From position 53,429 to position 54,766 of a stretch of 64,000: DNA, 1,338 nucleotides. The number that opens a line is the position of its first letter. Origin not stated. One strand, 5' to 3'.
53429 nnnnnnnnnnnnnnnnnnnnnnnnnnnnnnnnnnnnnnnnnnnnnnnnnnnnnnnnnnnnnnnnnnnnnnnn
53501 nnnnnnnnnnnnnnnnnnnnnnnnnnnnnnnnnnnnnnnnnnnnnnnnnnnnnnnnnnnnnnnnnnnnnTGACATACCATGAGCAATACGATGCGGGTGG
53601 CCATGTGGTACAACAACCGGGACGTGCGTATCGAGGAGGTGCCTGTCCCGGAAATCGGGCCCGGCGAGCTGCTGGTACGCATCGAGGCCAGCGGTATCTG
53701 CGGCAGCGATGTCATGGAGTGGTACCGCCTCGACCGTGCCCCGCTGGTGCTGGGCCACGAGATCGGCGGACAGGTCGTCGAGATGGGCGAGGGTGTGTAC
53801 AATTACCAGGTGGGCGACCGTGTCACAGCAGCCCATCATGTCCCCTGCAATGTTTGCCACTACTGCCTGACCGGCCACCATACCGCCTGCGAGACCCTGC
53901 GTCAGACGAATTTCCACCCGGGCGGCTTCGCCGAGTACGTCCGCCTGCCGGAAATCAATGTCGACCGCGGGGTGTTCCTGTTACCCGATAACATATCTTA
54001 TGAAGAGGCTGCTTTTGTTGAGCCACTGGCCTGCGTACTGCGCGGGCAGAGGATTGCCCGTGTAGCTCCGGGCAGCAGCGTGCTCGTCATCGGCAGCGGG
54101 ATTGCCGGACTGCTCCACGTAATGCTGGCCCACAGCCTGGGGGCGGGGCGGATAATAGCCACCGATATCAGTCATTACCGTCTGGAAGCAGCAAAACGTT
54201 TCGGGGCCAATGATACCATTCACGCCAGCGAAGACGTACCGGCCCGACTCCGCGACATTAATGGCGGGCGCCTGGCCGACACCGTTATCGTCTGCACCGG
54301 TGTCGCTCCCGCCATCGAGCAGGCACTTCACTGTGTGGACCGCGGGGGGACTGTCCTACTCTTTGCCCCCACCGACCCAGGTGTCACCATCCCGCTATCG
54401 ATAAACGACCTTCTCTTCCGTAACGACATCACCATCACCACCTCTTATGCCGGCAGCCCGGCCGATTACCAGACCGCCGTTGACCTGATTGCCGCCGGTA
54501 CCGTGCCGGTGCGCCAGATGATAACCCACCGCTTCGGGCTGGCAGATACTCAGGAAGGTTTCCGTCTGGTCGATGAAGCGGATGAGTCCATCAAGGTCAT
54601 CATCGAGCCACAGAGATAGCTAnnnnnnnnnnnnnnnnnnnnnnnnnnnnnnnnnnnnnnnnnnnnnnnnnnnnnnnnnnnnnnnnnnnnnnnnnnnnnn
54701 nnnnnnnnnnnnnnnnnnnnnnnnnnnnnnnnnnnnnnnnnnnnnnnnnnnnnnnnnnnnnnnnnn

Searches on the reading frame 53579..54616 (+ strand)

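Call 71: search_protein_families(library=pfam, proteins=[window:53579-54616:+], max_evalue=0.00001)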
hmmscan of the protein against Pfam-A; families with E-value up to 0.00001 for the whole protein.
window:53579-54616:+ (346 aa): 3 families
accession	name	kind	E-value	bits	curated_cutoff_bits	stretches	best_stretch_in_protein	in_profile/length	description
PF00107.32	ADH_zinc_N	-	1.4e-26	93.4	31.8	1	177-305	3-128/129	Zinc-binding dehydrogenase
PF08240.17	ADH_N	-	3.1e-26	92.1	23.5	1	27-127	1-98/104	Alcohol dehydrogenase GroES-like domain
PF16912.11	Glu_dehyd_C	-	7.1e-10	39.2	34.9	1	161-343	28-210/211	Glucose dehydrogenase C-terminus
